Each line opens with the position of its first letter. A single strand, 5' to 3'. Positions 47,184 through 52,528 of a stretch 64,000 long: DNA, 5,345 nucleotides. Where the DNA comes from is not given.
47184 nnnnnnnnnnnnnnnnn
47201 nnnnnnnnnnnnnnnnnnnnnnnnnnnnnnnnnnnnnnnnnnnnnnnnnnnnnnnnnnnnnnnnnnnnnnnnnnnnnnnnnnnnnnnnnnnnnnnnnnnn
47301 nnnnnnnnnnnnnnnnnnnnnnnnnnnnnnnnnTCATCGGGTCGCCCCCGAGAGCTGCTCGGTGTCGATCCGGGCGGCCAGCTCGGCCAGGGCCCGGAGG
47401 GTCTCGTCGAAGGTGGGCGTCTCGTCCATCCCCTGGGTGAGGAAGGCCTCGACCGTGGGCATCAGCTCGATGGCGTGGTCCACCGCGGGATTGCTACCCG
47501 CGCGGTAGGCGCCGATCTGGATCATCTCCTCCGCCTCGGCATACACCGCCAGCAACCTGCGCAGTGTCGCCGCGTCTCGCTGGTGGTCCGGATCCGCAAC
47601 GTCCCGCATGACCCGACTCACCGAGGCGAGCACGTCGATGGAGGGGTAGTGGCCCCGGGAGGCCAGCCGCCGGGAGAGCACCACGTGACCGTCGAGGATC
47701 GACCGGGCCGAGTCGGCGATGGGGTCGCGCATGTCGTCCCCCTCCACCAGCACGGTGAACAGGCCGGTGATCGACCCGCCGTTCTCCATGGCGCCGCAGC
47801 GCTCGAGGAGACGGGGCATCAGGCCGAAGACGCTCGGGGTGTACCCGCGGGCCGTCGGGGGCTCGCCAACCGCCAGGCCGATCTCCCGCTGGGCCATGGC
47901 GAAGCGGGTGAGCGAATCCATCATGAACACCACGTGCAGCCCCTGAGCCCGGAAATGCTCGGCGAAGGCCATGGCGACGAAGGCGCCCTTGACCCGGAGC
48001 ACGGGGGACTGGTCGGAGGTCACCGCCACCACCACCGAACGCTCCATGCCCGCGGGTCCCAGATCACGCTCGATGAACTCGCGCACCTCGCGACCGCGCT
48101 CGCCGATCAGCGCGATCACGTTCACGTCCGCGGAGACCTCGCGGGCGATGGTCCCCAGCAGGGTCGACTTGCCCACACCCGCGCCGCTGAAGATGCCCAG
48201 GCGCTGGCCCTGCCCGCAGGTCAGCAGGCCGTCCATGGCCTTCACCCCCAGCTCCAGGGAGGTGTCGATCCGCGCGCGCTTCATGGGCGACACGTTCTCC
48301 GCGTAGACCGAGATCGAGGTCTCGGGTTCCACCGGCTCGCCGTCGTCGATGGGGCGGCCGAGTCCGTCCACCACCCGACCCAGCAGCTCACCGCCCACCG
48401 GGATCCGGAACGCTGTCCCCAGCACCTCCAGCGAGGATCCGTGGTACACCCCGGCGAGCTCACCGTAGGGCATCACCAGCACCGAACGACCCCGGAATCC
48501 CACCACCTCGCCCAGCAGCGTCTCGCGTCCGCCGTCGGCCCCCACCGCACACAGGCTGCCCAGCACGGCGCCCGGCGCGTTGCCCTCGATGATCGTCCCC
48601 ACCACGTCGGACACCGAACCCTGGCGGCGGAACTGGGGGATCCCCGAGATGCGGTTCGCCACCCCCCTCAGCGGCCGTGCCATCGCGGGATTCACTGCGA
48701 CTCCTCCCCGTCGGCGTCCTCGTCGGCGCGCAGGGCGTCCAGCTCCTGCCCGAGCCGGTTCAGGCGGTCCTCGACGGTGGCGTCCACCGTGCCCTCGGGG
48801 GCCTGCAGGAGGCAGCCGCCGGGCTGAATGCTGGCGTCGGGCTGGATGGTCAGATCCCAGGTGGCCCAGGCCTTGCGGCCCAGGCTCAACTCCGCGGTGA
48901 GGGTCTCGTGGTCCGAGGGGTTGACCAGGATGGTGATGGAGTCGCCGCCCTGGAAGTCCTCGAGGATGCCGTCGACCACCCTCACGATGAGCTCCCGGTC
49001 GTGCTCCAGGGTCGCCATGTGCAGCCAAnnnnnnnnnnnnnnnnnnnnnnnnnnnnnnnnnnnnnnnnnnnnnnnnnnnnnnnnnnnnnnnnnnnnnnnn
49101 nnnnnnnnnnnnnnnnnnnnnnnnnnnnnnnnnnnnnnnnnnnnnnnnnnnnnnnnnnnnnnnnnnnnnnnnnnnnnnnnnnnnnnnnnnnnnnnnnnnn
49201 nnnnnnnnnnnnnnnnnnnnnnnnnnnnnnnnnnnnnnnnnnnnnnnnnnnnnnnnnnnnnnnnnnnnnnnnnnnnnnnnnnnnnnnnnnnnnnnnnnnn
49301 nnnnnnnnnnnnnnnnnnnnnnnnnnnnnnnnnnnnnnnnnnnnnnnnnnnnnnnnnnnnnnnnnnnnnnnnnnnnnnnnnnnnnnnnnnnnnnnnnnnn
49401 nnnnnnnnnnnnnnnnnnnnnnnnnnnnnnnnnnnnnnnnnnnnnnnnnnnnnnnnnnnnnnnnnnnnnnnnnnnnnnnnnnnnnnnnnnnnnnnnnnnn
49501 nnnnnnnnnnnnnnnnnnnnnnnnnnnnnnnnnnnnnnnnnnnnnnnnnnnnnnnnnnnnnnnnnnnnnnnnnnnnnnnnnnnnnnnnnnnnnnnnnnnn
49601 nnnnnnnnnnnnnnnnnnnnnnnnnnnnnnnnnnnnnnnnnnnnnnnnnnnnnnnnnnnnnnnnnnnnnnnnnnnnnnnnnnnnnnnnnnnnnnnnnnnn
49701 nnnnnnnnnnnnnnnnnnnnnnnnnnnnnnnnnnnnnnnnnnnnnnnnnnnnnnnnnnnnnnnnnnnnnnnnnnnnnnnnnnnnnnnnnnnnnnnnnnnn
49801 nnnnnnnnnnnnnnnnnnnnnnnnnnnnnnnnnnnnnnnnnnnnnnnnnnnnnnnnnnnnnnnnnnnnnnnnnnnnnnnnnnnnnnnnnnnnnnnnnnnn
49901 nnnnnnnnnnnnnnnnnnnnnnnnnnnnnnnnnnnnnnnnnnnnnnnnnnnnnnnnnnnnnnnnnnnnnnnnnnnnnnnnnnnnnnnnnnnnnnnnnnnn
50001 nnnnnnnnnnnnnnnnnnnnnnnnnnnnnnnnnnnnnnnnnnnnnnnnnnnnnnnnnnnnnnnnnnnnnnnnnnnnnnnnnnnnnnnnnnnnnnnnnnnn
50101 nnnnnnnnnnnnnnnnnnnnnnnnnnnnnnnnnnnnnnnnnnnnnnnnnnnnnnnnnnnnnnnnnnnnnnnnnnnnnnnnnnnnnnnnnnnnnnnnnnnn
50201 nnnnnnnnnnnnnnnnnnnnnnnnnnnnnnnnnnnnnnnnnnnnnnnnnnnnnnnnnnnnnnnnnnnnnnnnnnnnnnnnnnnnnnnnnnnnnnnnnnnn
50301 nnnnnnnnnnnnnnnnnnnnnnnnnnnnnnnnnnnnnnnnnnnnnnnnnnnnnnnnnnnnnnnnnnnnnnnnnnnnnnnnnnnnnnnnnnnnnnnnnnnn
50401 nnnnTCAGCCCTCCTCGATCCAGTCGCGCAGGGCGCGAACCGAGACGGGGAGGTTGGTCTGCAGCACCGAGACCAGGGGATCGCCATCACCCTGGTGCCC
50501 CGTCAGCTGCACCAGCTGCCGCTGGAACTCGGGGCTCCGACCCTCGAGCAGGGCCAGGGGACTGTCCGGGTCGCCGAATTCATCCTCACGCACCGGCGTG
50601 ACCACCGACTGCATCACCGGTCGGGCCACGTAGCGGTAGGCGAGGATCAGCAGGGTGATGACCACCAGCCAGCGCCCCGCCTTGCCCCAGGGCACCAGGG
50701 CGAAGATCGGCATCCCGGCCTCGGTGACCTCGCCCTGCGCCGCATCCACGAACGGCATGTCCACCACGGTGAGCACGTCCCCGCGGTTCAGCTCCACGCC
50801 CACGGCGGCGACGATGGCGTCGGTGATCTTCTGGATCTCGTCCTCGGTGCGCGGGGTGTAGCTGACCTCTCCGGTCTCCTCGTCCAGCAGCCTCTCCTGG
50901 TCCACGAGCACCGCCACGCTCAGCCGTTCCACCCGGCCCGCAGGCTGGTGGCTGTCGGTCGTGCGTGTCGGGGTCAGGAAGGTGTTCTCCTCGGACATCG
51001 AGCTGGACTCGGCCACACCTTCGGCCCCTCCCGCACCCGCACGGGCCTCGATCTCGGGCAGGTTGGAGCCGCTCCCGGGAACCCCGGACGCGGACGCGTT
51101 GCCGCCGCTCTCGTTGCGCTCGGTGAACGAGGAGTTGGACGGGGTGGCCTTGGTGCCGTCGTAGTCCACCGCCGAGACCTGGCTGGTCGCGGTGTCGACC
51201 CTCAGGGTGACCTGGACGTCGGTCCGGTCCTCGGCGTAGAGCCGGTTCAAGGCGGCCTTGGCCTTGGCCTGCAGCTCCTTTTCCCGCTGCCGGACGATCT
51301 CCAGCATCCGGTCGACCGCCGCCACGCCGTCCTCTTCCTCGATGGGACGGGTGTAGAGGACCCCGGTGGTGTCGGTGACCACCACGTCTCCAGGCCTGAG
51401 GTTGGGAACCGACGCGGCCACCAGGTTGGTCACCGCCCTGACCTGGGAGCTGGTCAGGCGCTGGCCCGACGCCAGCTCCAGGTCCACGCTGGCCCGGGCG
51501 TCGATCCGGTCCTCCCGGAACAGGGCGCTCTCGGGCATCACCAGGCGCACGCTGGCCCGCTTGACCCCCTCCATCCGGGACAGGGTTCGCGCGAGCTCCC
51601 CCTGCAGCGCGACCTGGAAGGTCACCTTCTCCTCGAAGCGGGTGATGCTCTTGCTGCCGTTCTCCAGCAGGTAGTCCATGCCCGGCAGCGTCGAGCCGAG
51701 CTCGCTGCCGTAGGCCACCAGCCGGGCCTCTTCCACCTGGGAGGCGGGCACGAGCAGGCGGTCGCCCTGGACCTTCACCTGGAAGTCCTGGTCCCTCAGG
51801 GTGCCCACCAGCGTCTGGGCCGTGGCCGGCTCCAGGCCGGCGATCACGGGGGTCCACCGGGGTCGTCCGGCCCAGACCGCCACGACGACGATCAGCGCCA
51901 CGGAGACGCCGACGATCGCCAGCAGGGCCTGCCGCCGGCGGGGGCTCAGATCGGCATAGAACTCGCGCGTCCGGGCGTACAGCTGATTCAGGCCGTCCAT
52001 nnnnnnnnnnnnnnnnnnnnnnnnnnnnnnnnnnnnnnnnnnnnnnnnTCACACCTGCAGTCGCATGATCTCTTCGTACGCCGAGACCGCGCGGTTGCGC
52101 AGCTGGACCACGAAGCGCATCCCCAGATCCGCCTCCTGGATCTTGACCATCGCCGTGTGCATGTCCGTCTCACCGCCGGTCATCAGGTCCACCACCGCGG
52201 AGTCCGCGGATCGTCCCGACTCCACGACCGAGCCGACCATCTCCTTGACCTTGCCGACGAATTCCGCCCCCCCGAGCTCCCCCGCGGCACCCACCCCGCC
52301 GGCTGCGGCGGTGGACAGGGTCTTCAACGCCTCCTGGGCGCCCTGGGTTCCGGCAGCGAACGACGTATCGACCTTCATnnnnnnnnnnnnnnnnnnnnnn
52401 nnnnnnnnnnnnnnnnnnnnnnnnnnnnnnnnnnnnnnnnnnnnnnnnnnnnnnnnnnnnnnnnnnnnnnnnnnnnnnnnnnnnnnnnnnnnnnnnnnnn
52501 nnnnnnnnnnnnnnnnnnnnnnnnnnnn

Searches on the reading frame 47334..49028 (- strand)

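Call 22: search_protein_families(library=pfam, proteins=[window:47334-49028:-], max_evalue=0.001)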
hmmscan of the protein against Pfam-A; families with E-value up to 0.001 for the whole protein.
window:47334-49028:- (564 aa): 3 families
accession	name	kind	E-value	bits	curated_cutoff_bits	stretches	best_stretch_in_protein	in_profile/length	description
PF00006.31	ATP-synt_ab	-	2.1e-86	289.4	29.5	1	261-471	1-213/213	ATP synthase alpha/beta family, nucleotide-binding domain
PF18269.6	T3SS_ATPase_C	-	4.9e-26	90.8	22.7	1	479-549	2-72/72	T3SS EscN ATPase C-terminal domain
PF02874.29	ATP-synt_ab_N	-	1.7e-05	25.7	20.9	1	139-199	1-64/69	ATP synthase alpha/beta family, beta-barrel domain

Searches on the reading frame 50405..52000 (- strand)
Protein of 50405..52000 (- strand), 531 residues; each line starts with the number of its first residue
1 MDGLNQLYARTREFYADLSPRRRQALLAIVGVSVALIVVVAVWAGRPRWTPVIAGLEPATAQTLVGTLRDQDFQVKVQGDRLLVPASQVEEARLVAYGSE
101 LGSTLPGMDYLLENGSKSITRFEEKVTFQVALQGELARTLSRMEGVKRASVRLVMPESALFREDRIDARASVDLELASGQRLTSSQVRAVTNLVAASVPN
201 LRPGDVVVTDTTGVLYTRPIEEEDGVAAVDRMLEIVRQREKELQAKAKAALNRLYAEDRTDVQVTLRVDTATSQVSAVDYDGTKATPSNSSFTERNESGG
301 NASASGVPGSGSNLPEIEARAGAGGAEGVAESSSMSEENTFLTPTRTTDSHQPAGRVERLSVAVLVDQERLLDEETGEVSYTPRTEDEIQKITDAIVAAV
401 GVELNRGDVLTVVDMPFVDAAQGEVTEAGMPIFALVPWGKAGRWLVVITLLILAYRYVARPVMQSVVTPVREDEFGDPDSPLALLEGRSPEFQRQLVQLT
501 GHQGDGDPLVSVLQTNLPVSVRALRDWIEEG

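Call 22: search_protein_families(library=pfam, proteins=[window:50405-52000:-], max_evalue=0.001)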
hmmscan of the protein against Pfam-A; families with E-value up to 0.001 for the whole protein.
window:50405-52000:- (531 aa): 2 families
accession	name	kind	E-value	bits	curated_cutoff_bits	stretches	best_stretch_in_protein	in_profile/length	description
PF01514.23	YscJ_FliF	-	5.1e-41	140.9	24.4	1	45-216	2-177/179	Secretory protein of YscJ/FliF family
PF08345.17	YscJ_FliF_C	-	1.1e-26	94.5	23.8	1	251-417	1-147/147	Flagellar M-ring protein C-terminal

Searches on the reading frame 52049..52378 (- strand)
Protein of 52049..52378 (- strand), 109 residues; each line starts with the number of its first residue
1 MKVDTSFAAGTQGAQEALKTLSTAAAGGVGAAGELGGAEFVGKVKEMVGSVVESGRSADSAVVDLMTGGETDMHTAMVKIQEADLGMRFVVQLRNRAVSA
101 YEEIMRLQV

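Call 22: search_protein_families(library=pfam, proteins=[window:52049-52378:-], max_evalue=0.001)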
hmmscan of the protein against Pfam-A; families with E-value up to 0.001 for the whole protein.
window:52049-52378:- (109 aa): 1 family
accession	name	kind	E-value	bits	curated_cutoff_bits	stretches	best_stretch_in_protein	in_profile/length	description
PF02049.23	FliE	-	9.4e-19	67.8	22.4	1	32-109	12-89/89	Flagellar hook-basal body complex protein FliE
